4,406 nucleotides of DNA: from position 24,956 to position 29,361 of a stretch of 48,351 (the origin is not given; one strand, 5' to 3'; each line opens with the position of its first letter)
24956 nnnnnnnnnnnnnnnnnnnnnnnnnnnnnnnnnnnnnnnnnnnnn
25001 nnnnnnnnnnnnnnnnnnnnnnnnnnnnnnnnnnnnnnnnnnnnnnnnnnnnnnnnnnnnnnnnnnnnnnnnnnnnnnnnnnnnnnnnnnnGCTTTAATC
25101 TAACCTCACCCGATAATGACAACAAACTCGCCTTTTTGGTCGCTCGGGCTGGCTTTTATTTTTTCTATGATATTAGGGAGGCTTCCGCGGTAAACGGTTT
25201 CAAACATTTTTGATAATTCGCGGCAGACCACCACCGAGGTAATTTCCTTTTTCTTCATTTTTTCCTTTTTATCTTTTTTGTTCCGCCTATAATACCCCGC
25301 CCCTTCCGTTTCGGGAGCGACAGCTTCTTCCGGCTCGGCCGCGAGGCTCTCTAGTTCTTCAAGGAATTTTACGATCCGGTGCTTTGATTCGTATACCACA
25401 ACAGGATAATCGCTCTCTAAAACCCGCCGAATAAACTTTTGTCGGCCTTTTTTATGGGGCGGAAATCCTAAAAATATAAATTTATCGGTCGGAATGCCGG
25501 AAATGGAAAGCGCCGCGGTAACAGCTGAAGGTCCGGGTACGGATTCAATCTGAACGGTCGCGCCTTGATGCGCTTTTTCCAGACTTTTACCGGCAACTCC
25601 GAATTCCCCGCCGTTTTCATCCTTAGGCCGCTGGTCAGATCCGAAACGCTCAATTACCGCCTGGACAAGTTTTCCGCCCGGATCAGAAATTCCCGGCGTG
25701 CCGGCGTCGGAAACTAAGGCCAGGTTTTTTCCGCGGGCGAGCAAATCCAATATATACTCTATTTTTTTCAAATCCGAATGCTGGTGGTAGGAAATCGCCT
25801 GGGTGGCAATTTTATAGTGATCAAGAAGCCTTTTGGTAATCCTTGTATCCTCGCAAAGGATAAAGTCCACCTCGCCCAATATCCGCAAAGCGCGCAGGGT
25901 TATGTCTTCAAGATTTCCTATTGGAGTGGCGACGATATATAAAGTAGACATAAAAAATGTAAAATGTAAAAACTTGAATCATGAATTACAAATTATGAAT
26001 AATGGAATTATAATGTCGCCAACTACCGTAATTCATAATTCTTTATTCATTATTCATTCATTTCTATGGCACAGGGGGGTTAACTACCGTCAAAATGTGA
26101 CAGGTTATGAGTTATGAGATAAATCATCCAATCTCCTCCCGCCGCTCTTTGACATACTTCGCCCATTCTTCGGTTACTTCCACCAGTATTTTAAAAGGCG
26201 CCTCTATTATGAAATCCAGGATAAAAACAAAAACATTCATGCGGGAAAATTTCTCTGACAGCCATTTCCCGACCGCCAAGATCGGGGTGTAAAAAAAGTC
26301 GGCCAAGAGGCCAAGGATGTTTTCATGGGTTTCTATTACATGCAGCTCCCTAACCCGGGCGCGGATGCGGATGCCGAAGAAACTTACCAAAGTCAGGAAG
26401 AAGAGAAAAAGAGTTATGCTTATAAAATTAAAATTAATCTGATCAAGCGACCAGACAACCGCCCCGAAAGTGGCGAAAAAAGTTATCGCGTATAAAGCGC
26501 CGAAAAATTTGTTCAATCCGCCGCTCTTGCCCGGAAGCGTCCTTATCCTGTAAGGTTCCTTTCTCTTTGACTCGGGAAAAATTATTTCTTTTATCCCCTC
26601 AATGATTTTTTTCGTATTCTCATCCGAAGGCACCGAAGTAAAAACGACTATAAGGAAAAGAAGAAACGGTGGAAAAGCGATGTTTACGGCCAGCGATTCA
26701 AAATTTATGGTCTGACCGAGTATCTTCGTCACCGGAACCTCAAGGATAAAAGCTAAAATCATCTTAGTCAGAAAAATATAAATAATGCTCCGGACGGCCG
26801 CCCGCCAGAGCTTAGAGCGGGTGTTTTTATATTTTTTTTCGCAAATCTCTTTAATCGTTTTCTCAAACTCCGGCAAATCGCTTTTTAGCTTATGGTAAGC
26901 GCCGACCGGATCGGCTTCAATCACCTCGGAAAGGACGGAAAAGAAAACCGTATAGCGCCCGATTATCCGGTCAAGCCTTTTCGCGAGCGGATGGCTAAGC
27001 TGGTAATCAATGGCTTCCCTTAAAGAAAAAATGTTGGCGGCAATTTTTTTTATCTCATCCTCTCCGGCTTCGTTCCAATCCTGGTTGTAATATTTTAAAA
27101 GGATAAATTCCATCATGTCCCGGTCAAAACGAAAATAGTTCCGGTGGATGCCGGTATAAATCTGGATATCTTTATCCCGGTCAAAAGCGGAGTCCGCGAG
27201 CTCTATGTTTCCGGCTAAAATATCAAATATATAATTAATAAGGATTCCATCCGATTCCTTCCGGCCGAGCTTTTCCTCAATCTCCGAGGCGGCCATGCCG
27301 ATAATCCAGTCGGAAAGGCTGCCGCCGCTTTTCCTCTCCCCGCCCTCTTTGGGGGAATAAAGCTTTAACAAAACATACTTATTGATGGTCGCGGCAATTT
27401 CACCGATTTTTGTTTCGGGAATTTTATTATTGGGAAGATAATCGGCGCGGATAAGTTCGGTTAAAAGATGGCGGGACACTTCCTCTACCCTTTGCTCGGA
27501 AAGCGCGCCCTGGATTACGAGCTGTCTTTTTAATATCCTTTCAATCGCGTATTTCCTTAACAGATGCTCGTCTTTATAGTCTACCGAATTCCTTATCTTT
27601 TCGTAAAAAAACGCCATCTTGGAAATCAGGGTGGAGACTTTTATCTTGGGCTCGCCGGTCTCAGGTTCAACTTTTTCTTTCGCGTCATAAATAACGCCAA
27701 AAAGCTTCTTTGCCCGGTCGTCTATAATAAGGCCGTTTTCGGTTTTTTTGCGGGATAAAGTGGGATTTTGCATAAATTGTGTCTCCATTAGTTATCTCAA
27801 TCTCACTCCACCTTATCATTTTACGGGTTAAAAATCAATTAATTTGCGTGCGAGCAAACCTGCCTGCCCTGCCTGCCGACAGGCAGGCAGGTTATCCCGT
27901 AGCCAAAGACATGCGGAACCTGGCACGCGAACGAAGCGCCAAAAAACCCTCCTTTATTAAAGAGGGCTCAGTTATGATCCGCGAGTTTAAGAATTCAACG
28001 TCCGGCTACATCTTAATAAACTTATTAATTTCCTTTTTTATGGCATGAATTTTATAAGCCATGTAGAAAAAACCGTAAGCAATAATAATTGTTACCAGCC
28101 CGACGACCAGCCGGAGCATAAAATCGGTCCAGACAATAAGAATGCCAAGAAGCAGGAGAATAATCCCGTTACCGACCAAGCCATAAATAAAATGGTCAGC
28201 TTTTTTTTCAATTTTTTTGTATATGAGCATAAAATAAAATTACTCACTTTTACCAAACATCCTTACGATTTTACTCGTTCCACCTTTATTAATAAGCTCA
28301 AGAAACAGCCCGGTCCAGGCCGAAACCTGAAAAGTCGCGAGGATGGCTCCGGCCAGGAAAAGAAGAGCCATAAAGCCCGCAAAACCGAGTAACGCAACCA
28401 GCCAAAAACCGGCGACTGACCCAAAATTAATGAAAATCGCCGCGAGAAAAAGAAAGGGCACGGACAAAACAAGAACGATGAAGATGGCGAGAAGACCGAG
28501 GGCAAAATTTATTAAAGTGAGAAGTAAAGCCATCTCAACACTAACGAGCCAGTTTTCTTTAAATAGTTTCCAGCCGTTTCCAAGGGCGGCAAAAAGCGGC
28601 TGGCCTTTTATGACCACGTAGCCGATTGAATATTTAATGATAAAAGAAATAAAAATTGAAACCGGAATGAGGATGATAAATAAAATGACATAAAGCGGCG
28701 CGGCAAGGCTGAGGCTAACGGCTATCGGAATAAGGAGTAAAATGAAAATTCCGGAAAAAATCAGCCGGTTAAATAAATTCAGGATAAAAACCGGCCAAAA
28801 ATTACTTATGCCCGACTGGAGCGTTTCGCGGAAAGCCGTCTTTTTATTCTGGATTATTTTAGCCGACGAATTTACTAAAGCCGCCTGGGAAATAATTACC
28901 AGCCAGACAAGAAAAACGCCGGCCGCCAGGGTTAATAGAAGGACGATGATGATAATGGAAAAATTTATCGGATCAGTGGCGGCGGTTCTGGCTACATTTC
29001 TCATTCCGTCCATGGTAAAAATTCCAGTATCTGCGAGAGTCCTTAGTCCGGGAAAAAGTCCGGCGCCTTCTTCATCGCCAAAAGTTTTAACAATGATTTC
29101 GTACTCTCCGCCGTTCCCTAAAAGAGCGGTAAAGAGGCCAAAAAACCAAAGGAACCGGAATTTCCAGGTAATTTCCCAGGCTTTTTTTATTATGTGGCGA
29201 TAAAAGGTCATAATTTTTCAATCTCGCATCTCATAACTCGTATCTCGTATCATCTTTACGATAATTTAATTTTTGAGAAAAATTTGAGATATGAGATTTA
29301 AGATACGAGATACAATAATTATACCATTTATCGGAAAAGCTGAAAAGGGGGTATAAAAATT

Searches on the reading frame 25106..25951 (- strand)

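Call 15: search_protein_families(library=pfam, proteins=[window:25106-25951:-], max_evalue=0.001)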
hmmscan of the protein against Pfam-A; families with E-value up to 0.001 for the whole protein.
window:25106-25951:- (281 aa): 1 family
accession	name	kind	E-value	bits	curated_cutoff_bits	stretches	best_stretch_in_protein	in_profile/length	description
PF00590.25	TP_methylase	-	5.9e-30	105.2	27.8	2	3-102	1-105/212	Tetrapyrrole (Corrin/Porphyrin) Methylases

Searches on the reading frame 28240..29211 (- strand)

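Call 15: search_protein_families(library=pfam, proteins=[window:28240-29211:-], max_evalue=0.001)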
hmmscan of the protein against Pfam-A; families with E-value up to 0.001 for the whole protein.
window:28240-29211:- (323 aa): 1 family
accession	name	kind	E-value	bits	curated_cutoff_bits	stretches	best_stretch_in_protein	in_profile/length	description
PF24400.1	DUF7544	-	0.00022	21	27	1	77-295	60-281/302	Family of unknown function (DUF7544)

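Call 22: search_protein_families(library=ncbifam, proteins=[window:28240-29211:-], max_evalue=1)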
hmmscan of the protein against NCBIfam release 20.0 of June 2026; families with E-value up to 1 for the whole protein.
window:28240-29211:- (323 aa): 0 families
